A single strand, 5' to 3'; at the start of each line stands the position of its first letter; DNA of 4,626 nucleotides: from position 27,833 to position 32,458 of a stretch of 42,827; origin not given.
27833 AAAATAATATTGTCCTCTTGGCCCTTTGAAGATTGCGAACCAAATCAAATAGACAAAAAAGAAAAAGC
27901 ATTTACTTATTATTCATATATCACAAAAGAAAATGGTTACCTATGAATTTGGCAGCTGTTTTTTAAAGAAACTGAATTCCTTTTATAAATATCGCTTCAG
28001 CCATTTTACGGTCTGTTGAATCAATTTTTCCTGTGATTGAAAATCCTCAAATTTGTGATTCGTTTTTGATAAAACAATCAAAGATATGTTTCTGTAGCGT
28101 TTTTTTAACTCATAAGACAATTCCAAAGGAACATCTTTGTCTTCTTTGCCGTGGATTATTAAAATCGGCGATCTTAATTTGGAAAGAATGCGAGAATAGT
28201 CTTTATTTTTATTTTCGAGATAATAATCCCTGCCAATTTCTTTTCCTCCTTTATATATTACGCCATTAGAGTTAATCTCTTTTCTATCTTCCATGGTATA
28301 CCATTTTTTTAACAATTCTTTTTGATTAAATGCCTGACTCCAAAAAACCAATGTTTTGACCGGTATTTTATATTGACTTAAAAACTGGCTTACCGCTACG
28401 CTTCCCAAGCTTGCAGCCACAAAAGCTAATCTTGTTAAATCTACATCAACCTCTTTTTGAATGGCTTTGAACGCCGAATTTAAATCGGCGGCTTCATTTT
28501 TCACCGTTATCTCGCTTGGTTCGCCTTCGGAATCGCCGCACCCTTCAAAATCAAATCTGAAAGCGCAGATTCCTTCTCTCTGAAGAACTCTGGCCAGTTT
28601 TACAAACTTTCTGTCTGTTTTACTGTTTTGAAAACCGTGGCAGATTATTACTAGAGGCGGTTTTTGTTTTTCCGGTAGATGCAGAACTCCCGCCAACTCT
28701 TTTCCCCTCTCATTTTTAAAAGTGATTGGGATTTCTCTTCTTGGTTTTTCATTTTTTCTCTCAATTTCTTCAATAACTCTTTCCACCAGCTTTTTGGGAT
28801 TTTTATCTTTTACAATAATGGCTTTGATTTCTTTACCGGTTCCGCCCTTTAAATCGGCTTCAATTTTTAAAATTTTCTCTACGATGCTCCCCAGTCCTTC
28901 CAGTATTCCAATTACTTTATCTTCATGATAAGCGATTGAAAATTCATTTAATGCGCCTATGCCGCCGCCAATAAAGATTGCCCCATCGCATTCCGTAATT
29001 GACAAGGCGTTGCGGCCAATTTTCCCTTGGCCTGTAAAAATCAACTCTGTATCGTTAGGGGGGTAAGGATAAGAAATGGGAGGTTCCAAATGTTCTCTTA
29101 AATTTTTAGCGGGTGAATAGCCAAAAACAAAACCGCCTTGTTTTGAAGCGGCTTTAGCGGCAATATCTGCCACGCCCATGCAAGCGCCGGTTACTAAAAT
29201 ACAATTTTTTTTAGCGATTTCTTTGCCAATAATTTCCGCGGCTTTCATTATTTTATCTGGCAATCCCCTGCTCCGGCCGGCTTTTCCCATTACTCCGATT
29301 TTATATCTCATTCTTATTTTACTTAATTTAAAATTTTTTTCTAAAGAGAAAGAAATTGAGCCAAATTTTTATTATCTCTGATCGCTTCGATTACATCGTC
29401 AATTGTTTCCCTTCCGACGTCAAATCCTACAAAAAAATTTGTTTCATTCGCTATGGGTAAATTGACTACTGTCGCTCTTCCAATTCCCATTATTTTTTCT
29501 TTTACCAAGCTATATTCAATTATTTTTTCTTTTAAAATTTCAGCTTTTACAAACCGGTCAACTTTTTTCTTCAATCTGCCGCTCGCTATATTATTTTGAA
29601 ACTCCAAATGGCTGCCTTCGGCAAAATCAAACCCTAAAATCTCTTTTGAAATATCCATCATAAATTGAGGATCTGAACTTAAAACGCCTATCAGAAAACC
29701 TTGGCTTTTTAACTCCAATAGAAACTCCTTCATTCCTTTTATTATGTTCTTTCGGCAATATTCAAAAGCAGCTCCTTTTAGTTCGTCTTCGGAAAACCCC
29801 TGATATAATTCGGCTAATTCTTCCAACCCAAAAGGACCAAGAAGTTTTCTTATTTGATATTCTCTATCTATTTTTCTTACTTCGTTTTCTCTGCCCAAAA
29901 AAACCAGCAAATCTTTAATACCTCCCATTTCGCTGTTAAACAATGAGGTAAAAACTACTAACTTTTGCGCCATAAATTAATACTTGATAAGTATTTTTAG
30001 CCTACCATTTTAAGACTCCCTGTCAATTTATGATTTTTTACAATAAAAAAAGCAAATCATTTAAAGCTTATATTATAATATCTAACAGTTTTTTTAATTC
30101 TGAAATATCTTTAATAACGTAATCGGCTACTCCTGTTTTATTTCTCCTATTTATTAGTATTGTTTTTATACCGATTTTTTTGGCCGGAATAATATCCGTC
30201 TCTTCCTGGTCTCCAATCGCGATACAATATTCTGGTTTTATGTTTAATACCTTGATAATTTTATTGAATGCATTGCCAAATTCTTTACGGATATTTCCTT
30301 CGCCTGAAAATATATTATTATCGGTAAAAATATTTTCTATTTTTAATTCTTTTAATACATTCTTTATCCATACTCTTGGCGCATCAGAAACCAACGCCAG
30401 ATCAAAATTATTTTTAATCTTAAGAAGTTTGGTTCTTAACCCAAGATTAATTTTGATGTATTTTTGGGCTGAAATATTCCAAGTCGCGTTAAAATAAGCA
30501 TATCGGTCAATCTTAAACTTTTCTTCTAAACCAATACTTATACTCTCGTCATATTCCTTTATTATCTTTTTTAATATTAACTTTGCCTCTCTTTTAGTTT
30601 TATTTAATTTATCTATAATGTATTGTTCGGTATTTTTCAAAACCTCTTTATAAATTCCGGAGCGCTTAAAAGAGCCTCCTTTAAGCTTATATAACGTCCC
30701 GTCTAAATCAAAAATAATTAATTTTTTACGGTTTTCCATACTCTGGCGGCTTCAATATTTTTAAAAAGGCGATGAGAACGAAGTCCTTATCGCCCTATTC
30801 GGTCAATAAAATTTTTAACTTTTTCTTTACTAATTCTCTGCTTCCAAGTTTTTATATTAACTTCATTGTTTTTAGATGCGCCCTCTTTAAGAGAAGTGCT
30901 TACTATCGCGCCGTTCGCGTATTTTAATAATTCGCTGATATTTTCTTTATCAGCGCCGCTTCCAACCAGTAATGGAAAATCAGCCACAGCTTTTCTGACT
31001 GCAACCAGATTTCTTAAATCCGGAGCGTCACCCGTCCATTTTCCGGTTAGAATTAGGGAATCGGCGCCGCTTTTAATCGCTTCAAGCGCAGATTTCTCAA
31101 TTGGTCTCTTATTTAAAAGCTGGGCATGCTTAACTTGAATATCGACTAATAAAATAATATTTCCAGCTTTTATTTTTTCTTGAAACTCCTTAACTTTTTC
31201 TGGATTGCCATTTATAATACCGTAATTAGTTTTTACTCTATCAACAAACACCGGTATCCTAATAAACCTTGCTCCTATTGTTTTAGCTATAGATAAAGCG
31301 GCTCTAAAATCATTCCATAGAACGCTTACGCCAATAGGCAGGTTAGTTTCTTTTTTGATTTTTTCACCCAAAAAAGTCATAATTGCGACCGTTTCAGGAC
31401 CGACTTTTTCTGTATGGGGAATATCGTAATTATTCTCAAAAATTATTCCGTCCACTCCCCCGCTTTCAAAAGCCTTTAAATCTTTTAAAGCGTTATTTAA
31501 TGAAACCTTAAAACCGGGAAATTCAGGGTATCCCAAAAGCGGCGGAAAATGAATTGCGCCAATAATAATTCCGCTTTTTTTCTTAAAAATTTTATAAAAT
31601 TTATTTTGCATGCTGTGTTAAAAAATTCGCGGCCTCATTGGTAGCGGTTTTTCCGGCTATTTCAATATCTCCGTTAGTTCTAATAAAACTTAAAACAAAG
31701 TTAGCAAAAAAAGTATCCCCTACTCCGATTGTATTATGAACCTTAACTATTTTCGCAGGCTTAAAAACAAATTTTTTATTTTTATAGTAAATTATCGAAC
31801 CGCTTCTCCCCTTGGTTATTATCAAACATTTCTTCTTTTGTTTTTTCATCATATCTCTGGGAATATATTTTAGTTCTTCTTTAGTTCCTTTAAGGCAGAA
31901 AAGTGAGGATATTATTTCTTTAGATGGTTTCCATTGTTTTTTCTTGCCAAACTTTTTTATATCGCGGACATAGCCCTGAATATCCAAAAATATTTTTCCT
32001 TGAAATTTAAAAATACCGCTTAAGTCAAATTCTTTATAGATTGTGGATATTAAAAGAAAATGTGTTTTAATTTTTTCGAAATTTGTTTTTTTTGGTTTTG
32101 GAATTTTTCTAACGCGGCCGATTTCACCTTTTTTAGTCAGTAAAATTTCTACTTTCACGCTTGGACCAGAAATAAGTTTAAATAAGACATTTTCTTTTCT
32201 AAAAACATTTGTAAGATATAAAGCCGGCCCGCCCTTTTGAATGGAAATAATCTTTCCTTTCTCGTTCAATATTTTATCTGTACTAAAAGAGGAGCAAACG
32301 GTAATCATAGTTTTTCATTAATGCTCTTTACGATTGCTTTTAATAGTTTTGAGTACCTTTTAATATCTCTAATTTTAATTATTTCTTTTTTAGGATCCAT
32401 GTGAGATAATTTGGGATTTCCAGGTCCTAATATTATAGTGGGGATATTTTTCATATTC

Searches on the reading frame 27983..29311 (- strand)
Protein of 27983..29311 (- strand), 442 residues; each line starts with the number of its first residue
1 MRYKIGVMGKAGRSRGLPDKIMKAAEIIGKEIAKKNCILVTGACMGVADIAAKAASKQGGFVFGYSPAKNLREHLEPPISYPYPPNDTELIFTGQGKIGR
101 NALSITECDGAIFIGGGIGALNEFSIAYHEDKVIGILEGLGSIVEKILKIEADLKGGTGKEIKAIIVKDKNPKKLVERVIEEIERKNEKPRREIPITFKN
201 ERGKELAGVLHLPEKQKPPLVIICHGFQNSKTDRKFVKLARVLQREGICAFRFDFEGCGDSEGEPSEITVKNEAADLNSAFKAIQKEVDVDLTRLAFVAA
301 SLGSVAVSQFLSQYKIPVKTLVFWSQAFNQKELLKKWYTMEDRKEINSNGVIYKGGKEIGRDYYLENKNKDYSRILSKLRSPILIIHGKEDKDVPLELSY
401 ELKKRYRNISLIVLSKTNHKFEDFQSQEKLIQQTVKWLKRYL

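Call 9: search_protein_families(library=pfam, proteins=[window:27983-29311:-], max_evalue=0.001)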
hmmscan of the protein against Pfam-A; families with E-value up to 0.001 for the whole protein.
window:27983-29311:- (442 aa): 6 families
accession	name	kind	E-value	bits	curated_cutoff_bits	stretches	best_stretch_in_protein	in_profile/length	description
PF18306.6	LDcluster4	-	3.6e-30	105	26.3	1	3-161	2-137/151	SLOG cluster4 family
PF12146.15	Hydrolase_4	-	1.8e-13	50.8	27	1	220-337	6-122/239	Serine aminopeptidase, S33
PF00561.26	Abhydrolase_1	-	1e-12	48.7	25.8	1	219-326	1-102/245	alpha/beta hydrolase fold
PF00326.27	Peptidase_S9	-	1.4e-06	28.4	22.6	1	271-442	42-210/213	Prolyl oligopeptidase family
PF20408.4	Abhydrolase_11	-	2.6e-05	24.5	27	0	220-314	4-97/193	Alpha/beta hydrolase domain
PF12697.13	Abhydrolase_6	-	0.00094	20.3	26.3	0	221-317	1-85/217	Alpha/beta hydrolase family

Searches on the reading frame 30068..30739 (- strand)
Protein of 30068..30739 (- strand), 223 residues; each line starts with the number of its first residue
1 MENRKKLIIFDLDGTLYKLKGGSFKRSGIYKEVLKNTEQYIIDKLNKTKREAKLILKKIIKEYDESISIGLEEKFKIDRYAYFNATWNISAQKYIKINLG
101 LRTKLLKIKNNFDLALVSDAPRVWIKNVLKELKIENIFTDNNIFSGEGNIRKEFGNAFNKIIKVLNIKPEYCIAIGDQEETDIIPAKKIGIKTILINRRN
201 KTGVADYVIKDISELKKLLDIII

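Call 9: search_protein_families(library=pfam, proteins=[window:30068-30739:-], max_evalue=0.001)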
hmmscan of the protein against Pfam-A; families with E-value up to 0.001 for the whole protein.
window:30068-30739:- (223 aa): 6 families
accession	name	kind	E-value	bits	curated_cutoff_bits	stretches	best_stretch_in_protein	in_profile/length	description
PF00702.32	Hydrolase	-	1.2e-16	62.1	26.4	1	6-190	2-191/191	haloacid dehalogenase-like hydrolase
PF13419.12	HAD_2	-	3e-14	54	23.8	1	8-195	1-177/178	Haloacid dehalogenase-like hydrolase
PF13242.12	Hydrolase_like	-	7.7e-07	29.4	22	1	156-198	8-50/75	HAD-hyrolase-like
PF12710.13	HAD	-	2e-06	28.8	27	1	8-178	1-181/189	haloacid dehalogenase-like hydrolase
PF06888.18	Put_Phosphatase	-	0.00032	20.6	27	1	104-146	82-122/234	Putative Phosphatase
PF03031.24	NIF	-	0.00043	20.4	21.8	0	86-179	29-118/160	NLI interacting factor-like phosphatase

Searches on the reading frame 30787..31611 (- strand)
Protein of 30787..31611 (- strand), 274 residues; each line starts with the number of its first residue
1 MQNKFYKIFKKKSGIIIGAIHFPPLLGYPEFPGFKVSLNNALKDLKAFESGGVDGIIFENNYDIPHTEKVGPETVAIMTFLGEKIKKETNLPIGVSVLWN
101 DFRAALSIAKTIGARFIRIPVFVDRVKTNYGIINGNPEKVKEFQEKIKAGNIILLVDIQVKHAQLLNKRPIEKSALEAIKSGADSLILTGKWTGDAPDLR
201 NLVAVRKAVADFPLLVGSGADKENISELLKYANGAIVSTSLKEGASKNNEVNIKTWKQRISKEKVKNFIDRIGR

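Call 9: search_protein_families(library=pfam, proteins=[window:30787-31611:-], max_evalue=0.001)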
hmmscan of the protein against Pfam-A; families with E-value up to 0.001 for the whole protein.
window:30787-31611:- (274 aa): 1 family
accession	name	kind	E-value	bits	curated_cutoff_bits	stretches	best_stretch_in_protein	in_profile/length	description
PF03437.21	BtpA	-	1.2e-64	218.7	30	1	16-261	5-250/254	BtpA family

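Call 10: search_protein_families(library=ncbifam, proteins=[window:30787-31611:-], max_evalue=0.001)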
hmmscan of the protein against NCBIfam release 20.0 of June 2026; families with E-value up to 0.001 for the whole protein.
window:30787-31611:- (274 aa): 2 families
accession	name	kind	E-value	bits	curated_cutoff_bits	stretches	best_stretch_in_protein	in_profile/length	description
TIGR00259.1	thylakoid_BtpA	subfamily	1.6e-65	221.1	153.4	1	16-261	4-250/257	BtpA/SgcQ family protein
NF045918.1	PhsystIBiosynBtpA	equivalog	2.3e-55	187.8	400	1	7-252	3-249/261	photosystem I biogenesis protein BtpA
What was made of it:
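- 30787..31611 (-): BtpA/SgcQ-family TIM barrel; candidate TrpF analogue. Call 10: TIGR00259 221 bits, above the 153 cutoff.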

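Call 27: search_solved_structures(query=window:30787-31611:-, max_evalue=0.01, show_alignments=1)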
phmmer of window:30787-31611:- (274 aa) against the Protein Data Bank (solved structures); distinct sequences matched with E-value up to 0.01: 1.
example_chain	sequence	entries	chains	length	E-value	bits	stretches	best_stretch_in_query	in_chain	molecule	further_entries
5ey5_A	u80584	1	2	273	0.0011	21.9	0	189-249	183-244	LBCATS-a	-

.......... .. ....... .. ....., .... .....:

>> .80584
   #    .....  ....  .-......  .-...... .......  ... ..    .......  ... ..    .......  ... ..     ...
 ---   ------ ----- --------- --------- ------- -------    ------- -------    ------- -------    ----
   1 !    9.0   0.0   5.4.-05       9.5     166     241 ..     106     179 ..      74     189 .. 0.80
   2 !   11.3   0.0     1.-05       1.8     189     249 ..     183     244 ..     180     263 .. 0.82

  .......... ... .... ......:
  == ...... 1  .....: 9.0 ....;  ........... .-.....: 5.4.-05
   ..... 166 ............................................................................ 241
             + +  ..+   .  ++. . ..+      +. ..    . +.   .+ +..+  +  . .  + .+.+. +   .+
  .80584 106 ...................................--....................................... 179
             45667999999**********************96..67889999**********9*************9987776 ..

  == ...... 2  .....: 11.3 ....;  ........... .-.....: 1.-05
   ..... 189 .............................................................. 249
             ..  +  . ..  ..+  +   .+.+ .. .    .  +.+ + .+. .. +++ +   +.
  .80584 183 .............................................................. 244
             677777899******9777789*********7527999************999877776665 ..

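Call 63: find_homologous_proteins(query=window:30787-31611:-, max_evalue=0.00001)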
Query window:30787-31611:- (274 aa): 968 proteins with E <= 0.00001 among 2718 candidates; the best 120 are listed.
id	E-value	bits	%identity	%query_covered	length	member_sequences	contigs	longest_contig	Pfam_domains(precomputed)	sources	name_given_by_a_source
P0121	2.9e-174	596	100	100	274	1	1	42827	PF03437.22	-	-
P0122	1.4e-135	469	77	99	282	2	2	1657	PF03437.22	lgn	-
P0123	6.8e-135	467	77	99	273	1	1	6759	PF03437.22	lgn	-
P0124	1.4e-129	449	75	89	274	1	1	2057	PF03437.22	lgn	-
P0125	5.7e-124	431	71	99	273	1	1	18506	PF03437.22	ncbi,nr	ncbi:MAG: BtpA/SgcQ family protein [Candidatus Nealsonbacteria bacterium]|nr:BtpA/SgcQ family protei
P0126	2.0e-121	423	71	99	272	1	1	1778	PF03437.22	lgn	-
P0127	2.5e-120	419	68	93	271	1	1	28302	PF03437.22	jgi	-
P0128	1.2e-119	417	68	100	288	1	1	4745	PF03437.22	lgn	-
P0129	1.7e-118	413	69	98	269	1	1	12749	PF03437.22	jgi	-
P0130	2.0e-118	413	68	99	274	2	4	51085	PF03437.22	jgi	-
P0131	5.3e-118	411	69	99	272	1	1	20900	PF03437.22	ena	-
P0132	5.0e-117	408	69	100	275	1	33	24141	PF03437.22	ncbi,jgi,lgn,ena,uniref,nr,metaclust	ncbi:MAG: membrane biogenesis protein [Candidatus Portnoybacteria bacterium CG06_land_8_20_14_3_00_3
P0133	6.1e-117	408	69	93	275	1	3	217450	PF03437.22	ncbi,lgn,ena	-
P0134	9.8e-117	407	69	100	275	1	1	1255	PF03437.22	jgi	-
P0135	1.2e-116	407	69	99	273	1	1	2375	PF03437.22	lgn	-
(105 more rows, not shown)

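Call 74: predict_structure(alignment_id=A6)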
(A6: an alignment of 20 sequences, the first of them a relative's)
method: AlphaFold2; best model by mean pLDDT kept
length: 274 residues; sequences in the alignment: 20
mean_pLDDT: 88.8   pTM: 0.89
mean pLDDT of the five models: 88.8, 88.1, 87.5, 84.8, 84.3
residues with pLDDT >= 90: 178; 70-90: 69; 50-70: 24; < 50: 3
segments of 3 or more residues with pLDDT < 50: 249-251
pLDDT, mean of each block of 10 residues (from residue 1): 88 95 67 85 95 94 67 88 95 89 96 96 88 92 97 94 84 96 95 87 97 94 94 93 67 69 94 82
secondary structure, 60 per line:
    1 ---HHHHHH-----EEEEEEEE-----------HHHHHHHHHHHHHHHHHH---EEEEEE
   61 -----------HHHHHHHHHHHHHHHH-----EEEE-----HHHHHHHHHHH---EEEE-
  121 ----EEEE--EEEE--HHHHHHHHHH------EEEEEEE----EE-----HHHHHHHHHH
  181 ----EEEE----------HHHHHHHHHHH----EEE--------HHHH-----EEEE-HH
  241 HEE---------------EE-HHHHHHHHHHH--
elements in order: H4-9 E15-22 H34-51 E55-60 H72-87 E93-96 H102-112 E116-119 E125-128 E131-134 H137-146 E153-159 H171-180 E185-188 H199-209 E214-216 H225-228 E234-237 H262-272

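Call 77: fold_search(model_id=the predicted structure, library=pdb)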
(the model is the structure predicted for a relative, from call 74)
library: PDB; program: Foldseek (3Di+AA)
matches with E <= 10: 1767; with E <= 0.001: 658
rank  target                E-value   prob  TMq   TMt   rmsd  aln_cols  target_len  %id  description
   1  4aaj                  3.5e-10  1.00  0.55  0.73   4.6       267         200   15  Structure of N-(5'-phosphoribosyl)anthranilate isomerase from Pyrococcus furiosus (released 2012-10-31)
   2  5kzm_A                2.3e-09  1.00  0.55  0.58   6.4       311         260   16  Crystal structure of Tryptophan synthase alpha-beta chain complex from Francisella tularensis (released 2016-08-10)
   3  1a50_A                2.7e-09  1.00  0.55  0.58   4.9       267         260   15  CRYSTAL STRUCTURE OF WILD-TYPE TRYPTOPHAN SYNTHASE COMPLEXED WITH 5-FLUOROINDOLE PROPANOL PHOSPHATE (released 1999-03-30)
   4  3o16                  5.4e-09  1.00  0.57  0.72   4.5       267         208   14  Crystal Structure of Bacillus subtilis Thiamin Phosphate Synthase K159A (released 2011-07-27)
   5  1cw2_A                6.1e-09  1.00  0.56  0.57   6.1       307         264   14  CRYSTAL STRUCTURE OF THE COMPLEX OF BACTERIAL TRYPTOPHAN SYNTHASE WITH THE TRANSITION STATE ANALOGUE INHIBITOR 4-(2-HY (released 1999-12-21)
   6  5lhf_B                6.9e-09  1.00  0.56  0.71   4.8       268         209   13  Phosphoribosyl anthranilate isomerase from Thermococcus kodakaraensis (released 2016-11-09)
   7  3iwp_F                7.3e-09  1.00  0.55  0.62   6.2       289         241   12  Crystal structure of human copper homeostasis protein CutC (released 2009-11-10)
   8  6p6f_A                8.2e-09  1.00  0.55  0.72   5.1       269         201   20  BG505 SOSIP-I53-50NP (released 2019-06-19)
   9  6e9p_C                8.7e-09  1.00  0.57  0.61   6.0       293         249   15  Crystal structure of tryptophan synthase from M. tuberculosis - open form with BRD0059 bound (released 2018-08-08)
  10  4evz_A                1.1e-08  1.00  0.58  0.62   6.0       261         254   18  Structure of HisF-LUCA (released 2013-11-06)
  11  5d38_A                1.2e-08  1.00  0.58  0.60   5.9       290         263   15  Directed evolutionary changes in Kemp Eliminase KE07 - Crystal 17 round 7-2 (released 2016-09-07)
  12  1vlw_C                1.4e-08  1.00  0.56  0.73   4.6       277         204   18  Crystal structure of 2-dehydro-3-deoxyphosphogluconate aldolase/4-hydroxy-2-oxoglutarate aldolase (TM0066) from Thermo (released 2004-08-24)
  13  1a5s_A                1.4e-08  1.00  0.56  0.59   5.7       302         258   14  CRYSTAL STRUCTURE OF WILD-TYPE TRYPTOPHAN SYNTHASE COMPLEXED WITH 5-FLUOROINDOLE PROPANOL PHOSPHATE AND L-SER BOUND AS (released 1999-03-30)
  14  3zr4_E                1.7e-08  1.00  0.56  0.62   5.1       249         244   18  STRUCTURAL EVIDENCE FOR AMMONIA TUNNELING ACROSS THE (BETA-ALPHA)8 BARREL OF THE IMIDAZOLE GLYCEROL PHOSPHATE SYNTHASE (released 2012-10-03)
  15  1h5y_B                1.8e-08  1.00  0.57  0.61   5.5       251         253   16  HisF protein from Pyrobaculum aerophilum (released 2001-06-01)
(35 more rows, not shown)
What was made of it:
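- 30787..31611 (-): Calls 74, 77: Foldseek top hit is TrpF (4aaj).
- BtpA's best PDB fold match is TrpF (call 77).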

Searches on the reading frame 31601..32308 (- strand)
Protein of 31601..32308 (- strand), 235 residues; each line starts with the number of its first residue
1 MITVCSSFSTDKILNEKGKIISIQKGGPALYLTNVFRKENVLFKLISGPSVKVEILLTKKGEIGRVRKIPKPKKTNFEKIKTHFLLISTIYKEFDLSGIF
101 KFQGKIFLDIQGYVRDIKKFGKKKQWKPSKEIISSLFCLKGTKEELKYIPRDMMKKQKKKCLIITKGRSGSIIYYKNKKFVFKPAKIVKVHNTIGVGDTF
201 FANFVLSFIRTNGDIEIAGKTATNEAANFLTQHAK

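Call 9: search_protein_families(library=pfam, proteins=[window:31601-32308:-], max_evalue=0.001)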
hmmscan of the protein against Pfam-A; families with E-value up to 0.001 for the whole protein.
window:31601-32308:- (235 aa): 1 family
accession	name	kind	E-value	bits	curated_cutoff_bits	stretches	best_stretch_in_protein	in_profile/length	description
PF00294.29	PfkB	-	1.9e-10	41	25.8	1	155-231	216-291/302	pfkB family carbohydrate kinase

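Call 10: search_protein_families(library=ncbifam, proteins=[window:31601-32308:-], max_evalue=0.001)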
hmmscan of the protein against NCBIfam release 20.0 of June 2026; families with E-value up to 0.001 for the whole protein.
window:31601-32308:- (235 aa): 9 families
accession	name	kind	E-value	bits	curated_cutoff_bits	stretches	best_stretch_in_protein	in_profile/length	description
NF041164.1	NucKinThplmales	equivalog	2.4e-08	33.5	450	1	144-211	182-254/295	nucleoside kinase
TIGR04382.1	myo_inos_iolC_N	equivalog_domain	1.6e-07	30.9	300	1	153-233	214-293/309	5-dehydro-2-deoxygluconokinase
NF007321.0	PRK09813.1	equivalog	3.1e-07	30.2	247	1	146-233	171-258/261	fructoselysine 6-kinase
TIGR03168.1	1-PFK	subfamily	4.1e-07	29.2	216.4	1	127-223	181-275/305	hexose kinase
TIGR03828.1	pfkB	equivalog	4.4e-07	29.2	292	1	144-223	199-275/305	1-phosphofructokinase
TIGR02152.1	D_ribokin_bact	equivalog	9.5e-07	28.4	299.65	1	143-227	197-278/298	ribokinase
TIGR02198.1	rfaE_dom_I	equivalog_domain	3.3e-06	26.5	345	1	115-229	183-295/315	D-glycero-beta-D-manno-heptose-7-phosphate kinase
NF006957.1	PRK09434.1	equivalog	6.5e-06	25.9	450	1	146-210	199-262/302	fructokinase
NF040938.1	KDG_KDGal_kin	equivalog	5.1e-05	22.5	400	1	155-222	211-276/305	bifunctional 2-dehydro-3-deoxygluconokinase/2-dehydro-3-deoxygalactonokinase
